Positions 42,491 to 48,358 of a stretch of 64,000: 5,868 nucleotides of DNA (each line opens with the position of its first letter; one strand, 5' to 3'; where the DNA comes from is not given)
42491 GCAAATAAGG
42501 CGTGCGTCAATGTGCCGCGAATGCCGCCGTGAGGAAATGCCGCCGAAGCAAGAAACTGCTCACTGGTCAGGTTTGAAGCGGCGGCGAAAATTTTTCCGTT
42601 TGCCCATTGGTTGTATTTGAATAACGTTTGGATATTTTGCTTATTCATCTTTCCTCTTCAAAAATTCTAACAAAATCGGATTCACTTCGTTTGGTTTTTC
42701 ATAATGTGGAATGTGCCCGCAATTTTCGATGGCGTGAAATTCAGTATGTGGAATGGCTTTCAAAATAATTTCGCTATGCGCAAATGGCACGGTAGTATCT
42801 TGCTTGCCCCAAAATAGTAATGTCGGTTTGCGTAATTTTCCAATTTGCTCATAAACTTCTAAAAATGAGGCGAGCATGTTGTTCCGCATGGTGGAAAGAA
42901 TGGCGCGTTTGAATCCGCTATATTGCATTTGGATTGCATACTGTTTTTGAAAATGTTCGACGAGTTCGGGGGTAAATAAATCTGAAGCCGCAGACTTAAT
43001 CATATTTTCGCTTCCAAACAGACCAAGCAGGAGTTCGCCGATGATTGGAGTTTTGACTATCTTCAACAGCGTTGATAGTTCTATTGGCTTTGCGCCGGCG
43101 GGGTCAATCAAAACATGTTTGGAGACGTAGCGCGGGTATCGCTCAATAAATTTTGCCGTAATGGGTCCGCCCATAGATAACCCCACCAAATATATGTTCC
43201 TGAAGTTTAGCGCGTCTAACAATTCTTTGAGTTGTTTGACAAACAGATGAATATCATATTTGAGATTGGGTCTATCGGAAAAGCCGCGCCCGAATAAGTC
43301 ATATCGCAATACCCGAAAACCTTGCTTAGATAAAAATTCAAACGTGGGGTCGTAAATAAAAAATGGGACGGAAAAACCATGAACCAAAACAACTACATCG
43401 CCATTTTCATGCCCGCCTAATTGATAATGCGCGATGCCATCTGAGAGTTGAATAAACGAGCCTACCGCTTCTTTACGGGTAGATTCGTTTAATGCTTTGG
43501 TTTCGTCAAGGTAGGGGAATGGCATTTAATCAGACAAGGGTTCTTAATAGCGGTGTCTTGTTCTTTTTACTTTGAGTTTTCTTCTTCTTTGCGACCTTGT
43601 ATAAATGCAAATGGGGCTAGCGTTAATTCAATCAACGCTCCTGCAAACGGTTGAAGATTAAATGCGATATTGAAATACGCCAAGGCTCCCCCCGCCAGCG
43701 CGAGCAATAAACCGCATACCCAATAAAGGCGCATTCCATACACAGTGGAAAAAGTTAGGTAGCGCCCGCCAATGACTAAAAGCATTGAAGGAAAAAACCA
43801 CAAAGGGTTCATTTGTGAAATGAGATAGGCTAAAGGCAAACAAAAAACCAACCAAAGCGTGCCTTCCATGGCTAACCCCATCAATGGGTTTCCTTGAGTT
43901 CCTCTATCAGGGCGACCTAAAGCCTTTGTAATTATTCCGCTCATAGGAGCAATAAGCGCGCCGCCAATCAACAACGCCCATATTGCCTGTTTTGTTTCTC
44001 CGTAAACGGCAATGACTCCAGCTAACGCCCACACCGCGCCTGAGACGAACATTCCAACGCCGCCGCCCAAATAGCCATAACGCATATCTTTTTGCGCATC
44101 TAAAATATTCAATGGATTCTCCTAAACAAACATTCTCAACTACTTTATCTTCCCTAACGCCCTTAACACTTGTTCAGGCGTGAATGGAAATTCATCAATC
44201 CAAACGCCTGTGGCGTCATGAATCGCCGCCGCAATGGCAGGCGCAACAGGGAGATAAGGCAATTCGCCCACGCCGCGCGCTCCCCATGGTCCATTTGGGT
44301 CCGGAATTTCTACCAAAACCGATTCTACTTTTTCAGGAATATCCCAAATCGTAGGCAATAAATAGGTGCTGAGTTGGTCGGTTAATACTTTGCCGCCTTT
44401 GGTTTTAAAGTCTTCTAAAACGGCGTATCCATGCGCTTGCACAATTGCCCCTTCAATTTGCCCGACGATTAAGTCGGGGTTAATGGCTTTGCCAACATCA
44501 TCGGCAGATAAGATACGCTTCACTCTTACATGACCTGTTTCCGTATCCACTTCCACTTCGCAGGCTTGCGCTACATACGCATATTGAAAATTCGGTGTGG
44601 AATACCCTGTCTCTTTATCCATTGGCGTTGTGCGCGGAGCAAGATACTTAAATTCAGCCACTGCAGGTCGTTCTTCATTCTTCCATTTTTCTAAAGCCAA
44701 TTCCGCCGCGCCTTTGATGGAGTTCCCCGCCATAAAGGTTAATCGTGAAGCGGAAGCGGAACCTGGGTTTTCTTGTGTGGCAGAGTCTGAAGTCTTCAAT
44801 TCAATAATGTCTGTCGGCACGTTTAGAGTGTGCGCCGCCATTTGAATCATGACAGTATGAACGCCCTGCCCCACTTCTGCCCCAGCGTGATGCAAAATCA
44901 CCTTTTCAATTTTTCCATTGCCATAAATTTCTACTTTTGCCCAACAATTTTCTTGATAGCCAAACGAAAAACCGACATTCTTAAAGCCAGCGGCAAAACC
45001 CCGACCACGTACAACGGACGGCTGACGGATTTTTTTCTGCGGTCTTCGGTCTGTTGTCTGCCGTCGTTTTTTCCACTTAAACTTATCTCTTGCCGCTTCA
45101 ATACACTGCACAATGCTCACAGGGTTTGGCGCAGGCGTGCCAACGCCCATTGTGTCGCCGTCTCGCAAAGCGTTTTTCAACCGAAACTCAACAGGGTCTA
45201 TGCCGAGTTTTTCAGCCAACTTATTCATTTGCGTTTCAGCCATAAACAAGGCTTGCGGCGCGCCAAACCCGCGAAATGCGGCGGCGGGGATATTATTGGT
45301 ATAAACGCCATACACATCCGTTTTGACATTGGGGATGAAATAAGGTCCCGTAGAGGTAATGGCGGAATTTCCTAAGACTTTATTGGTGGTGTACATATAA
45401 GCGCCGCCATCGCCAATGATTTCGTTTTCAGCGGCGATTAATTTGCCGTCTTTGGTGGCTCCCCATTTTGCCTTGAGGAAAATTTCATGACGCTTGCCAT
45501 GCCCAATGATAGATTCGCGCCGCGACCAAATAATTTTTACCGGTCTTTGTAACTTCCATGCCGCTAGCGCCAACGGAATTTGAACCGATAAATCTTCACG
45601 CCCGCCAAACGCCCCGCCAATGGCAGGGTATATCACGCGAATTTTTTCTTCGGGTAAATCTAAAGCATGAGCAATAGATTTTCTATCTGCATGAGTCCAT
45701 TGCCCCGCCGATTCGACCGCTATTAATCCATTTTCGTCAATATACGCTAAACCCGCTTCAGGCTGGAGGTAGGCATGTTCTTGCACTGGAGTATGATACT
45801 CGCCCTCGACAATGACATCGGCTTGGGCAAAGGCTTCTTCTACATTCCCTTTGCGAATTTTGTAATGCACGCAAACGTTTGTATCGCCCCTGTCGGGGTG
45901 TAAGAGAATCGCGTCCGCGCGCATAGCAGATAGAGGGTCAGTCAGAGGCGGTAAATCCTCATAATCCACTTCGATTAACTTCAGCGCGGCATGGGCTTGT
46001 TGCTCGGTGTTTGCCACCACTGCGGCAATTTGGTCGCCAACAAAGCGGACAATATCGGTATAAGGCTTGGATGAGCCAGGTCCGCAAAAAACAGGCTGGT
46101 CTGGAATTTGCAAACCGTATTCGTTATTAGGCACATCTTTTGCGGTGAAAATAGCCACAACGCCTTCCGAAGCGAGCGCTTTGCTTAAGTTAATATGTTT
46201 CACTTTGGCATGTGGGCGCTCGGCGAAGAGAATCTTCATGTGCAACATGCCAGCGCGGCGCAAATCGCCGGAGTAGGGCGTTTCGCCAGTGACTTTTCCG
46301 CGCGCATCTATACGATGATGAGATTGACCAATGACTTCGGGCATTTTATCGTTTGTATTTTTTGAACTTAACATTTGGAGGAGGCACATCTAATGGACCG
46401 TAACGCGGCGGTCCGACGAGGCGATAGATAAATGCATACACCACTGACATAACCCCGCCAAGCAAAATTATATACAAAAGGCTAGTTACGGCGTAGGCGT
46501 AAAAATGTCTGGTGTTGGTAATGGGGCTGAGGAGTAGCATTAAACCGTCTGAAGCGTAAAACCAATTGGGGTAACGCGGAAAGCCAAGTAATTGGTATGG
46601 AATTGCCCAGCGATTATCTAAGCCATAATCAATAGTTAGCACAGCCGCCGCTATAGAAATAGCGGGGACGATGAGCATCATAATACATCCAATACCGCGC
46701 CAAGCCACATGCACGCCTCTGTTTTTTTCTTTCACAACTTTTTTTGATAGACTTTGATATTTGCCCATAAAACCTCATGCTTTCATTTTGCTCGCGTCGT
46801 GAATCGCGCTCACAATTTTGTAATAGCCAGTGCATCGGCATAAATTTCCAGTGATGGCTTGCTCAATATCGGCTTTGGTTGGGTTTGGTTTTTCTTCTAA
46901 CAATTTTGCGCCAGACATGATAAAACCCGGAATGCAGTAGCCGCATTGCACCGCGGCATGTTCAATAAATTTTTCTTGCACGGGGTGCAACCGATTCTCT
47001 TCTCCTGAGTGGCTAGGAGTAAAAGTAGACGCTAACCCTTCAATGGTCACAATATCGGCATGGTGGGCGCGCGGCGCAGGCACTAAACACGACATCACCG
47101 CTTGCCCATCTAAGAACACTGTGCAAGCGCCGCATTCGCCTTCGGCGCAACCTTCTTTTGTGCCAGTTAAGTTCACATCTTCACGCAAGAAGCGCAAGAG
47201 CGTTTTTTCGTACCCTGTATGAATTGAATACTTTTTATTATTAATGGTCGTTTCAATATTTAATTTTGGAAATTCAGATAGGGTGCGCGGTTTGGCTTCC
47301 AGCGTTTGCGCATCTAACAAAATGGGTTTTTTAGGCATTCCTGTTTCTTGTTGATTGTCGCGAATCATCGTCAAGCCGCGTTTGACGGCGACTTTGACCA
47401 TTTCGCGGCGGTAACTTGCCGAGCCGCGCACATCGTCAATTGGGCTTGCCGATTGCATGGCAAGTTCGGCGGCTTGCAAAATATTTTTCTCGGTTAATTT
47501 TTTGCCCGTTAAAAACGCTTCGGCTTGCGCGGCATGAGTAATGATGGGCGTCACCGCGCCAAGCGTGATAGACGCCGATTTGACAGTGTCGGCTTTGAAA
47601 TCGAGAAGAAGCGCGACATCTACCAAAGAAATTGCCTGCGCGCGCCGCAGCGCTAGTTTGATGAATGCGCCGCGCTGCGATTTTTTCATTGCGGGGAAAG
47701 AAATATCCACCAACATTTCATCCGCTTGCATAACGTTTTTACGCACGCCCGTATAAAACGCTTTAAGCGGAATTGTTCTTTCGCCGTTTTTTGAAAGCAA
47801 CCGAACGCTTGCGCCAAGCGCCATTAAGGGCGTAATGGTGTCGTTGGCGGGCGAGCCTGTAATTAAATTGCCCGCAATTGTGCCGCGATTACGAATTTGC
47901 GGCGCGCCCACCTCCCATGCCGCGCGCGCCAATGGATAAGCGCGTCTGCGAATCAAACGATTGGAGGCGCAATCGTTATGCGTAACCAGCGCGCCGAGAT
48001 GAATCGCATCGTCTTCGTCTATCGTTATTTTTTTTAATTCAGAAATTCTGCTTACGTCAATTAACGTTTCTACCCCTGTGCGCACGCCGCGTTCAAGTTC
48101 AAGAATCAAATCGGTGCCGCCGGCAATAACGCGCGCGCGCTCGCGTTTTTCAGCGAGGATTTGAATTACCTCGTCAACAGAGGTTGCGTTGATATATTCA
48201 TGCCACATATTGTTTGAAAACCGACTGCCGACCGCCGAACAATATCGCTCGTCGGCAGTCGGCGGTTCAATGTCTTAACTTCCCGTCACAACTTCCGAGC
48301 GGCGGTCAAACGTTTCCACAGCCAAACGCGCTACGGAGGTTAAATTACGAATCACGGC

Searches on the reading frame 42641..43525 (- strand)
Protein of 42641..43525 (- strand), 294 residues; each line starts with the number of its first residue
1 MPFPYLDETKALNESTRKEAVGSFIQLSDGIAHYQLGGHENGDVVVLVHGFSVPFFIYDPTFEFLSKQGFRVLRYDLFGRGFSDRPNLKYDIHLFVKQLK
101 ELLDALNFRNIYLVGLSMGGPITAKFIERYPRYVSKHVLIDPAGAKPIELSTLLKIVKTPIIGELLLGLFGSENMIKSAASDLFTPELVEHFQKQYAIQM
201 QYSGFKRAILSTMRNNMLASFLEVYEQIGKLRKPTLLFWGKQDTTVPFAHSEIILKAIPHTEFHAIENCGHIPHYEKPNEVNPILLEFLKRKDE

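Call 49: search_protein_families(library=pfam, proteins=[window:42641-43525:-], max_evalue=0.00001)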
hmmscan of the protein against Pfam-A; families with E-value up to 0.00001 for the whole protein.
window:42641-43525:- (294 aa): 3 families
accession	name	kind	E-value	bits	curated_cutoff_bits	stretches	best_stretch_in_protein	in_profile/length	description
PF00561.26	Abhydrolase_1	-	3.1e-27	96.2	25.8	2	44-144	2-103/245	alpha/beta hydrolase fold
PF12146.15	Hydrolase_4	-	6.9e-21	75.1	27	1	43-277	5-238/239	Serine aminopeptidase, S33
PF12697.13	Abhydrolase_6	-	1.7e-20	75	26.3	1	45-282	1-215/217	Alpha/beta hydrolase family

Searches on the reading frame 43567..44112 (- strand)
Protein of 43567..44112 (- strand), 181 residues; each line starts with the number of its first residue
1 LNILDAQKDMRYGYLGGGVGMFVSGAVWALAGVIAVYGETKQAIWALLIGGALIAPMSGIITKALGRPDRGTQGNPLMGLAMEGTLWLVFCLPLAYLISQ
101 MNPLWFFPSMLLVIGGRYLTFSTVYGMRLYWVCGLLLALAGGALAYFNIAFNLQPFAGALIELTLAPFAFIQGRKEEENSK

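Call 50: search_protein_families(library=pfam, proteins=[window:43567-44112:-], max_evalue=0.00001)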
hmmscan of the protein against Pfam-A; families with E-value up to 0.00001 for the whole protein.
window:43567-44112:- (181 aa): 1 family
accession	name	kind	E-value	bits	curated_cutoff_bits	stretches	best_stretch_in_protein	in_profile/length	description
PF22765.1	DUF7010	-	1.9e-28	99.9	27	1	5-170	3-170/172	Family of unknown function (DUF7010)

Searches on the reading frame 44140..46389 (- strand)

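Call 49: search_protein_families(library=pfam, proteins=[window:44140-46389:-], max_evalue=0.00001)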
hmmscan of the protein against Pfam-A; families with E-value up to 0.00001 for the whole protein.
window:44140-46389:- (749 aa): 3 families
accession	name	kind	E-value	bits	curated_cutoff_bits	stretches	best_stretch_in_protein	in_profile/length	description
PF02738.23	MoCoBD_1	-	8.7e-81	271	27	1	170-407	7-244/244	Molybdopterin cofactor-binding domain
PF20256.3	MoCoBD_2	-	2.6e-58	198.2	27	1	433-685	2-283/283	Molybdopterin cofactor-binding domain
PF01315.27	Ald_Xan_dh_C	-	4.5e-26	91.8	31.3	1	34-147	1-110/110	Aldehyde oxidase and xanthine dehydrogenase, a/b hammerhead domain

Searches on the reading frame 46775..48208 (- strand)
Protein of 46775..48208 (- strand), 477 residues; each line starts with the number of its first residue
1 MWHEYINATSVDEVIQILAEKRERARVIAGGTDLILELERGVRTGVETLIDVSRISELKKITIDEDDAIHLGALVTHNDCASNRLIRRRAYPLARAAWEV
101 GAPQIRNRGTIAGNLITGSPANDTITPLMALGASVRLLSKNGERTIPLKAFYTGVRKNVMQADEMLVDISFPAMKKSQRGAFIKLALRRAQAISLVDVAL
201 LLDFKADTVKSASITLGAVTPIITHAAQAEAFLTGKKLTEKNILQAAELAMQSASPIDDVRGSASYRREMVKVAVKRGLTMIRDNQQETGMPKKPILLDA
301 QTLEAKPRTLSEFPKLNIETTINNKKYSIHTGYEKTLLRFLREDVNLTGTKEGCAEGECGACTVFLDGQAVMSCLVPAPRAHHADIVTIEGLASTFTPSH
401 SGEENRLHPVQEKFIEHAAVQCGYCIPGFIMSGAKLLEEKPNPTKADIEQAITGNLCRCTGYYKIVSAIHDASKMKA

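Call 49: search_protein_families(library=pfam, proteins=[window:46775-48208:-], max_evalue=0.00001)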
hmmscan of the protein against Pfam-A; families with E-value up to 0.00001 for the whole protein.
window:46775-48208:- (477 aa): 3 families
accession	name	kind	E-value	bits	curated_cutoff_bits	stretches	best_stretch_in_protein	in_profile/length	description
PF00941.27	FAD_binding_5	-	4.4e-48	163.7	27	1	4-173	4-169/170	FAD binding domain in molybdopterin dehydrogenase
PF01799.25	Fer2_2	-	5.3e-30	103.8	30.3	1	388-470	1-75/75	[2Fe-2S] binding domain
PF03450.22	CO_deh_flav_C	-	3.4e-24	85.3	25.5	1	183-280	3-100/102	CO dehydrogenase flavoprotein C-terminal domain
